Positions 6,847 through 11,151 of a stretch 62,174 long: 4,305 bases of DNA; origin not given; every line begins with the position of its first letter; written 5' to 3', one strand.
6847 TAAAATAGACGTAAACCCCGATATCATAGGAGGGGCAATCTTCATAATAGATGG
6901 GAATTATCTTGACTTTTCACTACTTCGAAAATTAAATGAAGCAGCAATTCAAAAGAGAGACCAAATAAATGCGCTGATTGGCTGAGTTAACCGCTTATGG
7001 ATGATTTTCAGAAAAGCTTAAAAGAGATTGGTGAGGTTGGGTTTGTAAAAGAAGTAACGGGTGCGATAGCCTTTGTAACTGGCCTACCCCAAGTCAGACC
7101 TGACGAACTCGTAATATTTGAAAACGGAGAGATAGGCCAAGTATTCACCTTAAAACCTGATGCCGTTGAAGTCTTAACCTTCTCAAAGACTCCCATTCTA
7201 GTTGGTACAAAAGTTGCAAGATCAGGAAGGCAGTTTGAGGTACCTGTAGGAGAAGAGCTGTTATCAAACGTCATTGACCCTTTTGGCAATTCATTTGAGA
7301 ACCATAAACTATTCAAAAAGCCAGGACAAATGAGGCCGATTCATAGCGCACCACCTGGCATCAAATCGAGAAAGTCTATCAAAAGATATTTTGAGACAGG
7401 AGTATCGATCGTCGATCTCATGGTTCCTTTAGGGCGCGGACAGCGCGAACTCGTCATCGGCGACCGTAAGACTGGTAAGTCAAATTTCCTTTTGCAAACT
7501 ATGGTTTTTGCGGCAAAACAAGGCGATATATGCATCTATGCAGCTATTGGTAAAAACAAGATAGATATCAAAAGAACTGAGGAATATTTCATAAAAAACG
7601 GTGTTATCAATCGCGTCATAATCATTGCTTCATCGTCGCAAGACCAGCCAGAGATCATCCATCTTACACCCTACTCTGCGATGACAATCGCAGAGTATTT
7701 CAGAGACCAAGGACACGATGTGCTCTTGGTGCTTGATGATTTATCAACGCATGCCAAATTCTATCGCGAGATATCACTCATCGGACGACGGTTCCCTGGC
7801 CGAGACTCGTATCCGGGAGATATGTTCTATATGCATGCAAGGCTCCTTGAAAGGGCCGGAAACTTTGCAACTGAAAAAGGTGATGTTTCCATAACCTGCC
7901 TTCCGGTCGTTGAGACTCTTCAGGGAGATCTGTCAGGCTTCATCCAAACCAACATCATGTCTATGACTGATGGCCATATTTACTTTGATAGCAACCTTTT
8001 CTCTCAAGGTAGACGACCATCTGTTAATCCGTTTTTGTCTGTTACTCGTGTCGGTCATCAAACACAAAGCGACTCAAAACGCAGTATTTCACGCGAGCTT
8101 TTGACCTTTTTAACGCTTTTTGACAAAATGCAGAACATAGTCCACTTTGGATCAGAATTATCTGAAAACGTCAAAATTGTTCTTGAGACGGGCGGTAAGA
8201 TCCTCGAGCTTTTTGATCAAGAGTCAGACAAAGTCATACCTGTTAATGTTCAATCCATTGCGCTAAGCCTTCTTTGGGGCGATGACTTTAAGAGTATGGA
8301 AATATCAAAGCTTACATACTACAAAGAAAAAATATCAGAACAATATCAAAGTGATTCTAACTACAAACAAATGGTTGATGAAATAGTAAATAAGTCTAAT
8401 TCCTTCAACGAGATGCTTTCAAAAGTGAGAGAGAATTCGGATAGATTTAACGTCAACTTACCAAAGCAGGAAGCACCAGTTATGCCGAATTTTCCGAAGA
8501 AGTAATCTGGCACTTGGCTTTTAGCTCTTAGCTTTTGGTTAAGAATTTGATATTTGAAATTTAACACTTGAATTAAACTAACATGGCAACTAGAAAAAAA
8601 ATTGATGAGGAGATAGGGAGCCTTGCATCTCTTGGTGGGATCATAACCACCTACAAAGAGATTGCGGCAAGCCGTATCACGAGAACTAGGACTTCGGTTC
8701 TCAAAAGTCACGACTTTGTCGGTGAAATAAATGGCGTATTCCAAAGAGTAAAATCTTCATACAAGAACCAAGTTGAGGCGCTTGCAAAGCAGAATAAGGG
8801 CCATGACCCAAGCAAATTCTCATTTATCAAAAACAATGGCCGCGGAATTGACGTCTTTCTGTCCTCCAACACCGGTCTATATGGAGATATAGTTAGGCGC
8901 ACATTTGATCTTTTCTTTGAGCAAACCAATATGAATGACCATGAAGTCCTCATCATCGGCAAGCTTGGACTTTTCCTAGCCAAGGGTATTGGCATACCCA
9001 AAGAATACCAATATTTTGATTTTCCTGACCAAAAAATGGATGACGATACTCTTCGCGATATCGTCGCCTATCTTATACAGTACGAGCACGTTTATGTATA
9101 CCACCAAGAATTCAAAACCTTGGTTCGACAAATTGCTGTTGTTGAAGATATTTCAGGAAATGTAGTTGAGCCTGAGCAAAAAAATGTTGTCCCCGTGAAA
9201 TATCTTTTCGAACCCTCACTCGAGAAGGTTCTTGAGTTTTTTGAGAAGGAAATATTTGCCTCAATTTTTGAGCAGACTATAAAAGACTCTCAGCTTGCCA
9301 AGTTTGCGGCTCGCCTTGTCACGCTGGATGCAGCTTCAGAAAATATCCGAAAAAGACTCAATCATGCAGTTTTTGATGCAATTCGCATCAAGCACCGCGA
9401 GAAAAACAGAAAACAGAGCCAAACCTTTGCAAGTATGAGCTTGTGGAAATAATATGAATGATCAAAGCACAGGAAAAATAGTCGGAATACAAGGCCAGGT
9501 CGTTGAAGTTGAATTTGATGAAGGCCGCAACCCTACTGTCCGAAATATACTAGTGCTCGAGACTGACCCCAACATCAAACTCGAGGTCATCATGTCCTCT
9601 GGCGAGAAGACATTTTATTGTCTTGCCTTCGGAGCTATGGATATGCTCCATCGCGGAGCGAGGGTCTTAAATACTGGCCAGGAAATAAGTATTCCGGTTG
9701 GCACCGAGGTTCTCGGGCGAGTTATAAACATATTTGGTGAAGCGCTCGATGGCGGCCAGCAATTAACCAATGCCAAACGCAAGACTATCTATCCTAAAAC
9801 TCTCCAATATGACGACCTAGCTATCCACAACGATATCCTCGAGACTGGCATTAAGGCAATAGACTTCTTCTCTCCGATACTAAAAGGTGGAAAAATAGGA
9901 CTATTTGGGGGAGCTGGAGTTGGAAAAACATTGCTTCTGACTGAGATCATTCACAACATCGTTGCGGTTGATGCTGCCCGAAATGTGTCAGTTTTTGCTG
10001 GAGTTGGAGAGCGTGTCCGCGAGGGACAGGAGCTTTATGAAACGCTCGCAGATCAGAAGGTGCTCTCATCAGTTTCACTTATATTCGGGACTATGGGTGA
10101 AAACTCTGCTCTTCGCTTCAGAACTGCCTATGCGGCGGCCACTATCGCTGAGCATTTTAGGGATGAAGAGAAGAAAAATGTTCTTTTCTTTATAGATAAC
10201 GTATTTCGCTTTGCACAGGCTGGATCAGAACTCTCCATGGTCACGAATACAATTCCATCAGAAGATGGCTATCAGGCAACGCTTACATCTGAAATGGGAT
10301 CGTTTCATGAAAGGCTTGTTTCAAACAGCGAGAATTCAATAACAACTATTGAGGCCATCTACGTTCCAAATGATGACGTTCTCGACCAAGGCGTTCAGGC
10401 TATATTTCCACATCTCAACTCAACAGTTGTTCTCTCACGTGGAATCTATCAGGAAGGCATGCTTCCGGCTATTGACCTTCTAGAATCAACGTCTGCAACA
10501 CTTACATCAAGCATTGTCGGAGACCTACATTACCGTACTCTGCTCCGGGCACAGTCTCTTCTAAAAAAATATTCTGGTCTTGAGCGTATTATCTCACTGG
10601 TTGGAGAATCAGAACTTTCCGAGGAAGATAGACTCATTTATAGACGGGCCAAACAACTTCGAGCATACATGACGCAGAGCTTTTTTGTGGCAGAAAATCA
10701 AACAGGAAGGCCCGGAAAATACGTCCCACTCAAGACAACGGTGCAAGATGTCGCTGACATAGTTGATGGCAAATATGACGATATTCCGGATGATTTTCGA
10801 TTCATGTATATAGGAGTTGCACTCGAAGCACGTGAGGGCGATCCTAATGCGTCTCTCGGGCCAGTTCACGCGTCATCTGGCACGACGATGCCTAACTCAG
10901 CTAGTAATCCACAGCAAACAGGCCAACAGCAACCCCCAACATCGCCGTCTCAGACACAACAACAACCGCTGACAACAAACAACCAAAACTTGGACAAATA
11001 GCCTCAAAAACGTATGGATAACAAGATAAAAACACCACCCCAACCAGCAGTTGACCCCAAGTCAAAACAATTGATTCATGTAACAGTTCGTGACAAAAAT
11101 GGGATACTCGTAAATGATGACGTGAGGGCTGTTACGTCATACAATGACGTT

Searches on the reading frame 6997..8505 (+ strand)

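Call 6: search_protein_families(library=ncbifam, proteins=[window:6997-8505:+])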
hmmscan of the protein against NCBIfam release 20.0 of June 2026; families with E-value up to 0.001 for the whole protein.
window:6997-8505:+ (502 aa): 35 families (the best 25 are shown)
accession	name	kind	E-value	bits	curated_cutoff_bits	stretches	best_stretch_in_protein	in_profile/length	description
NF009884.0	PRK13343.1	equivalog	1.6e-128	429.5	554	1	10-477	26-494/507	F0F1 ATP synthase subunit alpha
TIGR00962.1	atpA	equivalog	9.7e-120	400.6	484.45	1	9-485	22-498/503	F0F1 ATP synthase subunit alpha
TIGR03324.1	alt_F1F0_F1_al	exception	2.2e-110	369.7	750.5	1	10-454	24-468/497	alternate F1F0 ATPase, F1 subunit alpha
NF045863.1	glide_MMOB1660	exception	4.1e-106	356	600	1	18-466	4-458/515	MMOB1660 family gliding motility ATPase complex subunit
NF005523.0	PRK07165.1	equivalog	4.1e-82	276.5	414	1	63-471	56-465/509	ATP F0F1 synthase subunit alpha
NF045936.2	MSC_0619_alpha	exception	9.9e-75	252.1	520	1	64-483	53-474/505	MSC_0619 family F1-like ATPase alpha subunit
TIGR02546.1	III_secr_ATP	equivalog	4e-56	190.5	604.75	1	13-386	5-378/423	type III secretion system ATPase SctN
TIGR03498.1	FliI_clade3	equivalog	1.5e-53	182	587.45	1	15-409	1-400/418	flagellar protein export ATPase FliI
TIGR01026.1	fliI_yscN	subfamily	4.1e-52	177.4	379.5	1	9-387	19-396/440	FliI/YscN family ATPase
TIGR03496.1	FliI_clade1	equivalog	4.6e-52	177.2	619.1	1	16-386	2-371/414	flagellar protein export ATPase FliI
TIGR03497.1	FliI_clade2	equivalog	1.8e-47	162.3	629.8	1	47-410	36-396/413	flagellar protein export ATPase FliI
NF005295.0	PRK06820.1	equivalog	2.2e-47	162.1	690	1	14-386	30-395/440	EscN/YscN/HrcN family type III secretion system ATPase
NF005391.0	PRK06936.1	equivalog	4e-45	154.4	657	1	67-386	82-394/439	type III secretion system ATPase SctN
NF006012.0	PRK08149.1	equivalog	2.6e-43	148.5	594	1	73-386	76-386/431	type III secretion system ATPase SctN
NF006575.0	PRK09099.1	subfamily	2.2e-42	145.3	706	1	11-387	24-398/443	type III secretion system ATPase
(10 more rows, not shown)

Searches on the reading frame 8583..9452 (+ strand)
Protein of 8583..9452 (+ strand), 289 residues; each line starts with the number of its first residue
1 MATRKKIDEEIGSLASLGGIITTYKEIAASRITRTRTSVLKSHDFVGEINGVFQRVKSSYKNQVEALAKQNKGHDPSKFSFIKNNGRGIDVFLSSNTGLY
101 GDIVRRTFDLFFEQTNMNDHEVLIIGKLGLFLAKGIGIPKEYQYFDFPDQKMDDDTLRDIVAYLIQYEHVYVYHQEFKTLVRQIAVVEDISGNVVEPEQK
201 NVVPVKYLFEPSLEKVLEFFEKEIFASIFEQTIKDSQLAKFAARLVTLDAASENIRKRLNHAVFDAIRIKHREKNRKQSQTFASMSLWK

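Call 49: search_protein_families(library=pfam, proteins=[window:8583-9452:+], max_evalue=0.0001)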
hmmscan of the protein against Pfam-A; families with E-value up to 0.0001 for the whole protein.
window:8583-9452:+ (289 aa): 1 family
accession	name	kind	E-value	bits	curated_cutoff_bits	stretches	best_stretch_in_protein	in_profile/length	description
PF00231.24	ATP-synt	-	3.7e-22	79.8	39.9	1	5-260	3-257/285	ATP synthase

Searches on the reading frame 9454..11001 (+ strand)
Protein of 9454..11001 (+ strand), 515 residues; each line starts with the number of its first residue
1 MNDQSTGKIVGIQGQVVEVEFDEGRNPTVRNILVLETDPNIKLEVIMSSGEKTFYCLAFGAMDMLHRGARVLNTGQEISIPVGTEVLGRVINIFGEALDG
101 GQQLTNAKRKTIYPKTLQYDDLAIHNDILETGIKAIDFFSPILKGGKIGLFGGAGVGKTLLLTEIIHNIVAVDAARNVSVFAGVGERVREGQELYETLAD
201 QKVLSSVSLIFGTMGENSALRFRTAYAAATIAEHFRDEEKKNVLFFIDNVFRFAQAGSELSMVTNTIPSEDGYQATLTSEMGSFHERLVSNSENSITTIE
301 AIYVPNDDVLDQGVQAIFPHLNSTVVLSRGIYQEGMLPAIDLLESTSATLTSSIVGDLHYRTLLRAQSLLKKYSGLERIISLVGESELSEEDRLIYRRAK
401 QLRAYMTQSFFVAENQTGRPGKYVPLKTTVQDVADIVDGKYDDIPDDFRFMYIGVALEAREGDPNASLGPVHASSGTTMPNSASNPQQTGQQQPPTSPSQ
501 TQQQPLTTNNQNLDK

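Call 49: search_protein_families(library=pfam, proteins=[window:9454-11001:+], max_evalue=0.0001)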
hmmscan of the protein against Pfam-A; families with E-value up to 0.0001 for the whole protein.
window:9454-11001:+ (515 aa): 3 families
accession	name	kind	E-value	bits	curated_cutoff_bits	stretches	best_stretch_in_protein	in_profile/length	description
PF00006.31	ATP-synt_ab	-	3.6e-61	206.9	29.5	1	132-347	1-213/213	ATP synthase alpha/beta family, nucleotide-binding domain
PF22919.1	ATP-synt_VA_C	-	1.6e-10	41.4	24.7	1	355-436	8-92/101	C-terminal domain of V and A type ATP synthase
PF02874.29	ATP-synt_ab_N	-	6.6e-09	36.6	20.9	1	9-75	1-69/69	ATP synthase alpha/beta family, beta-barrel domain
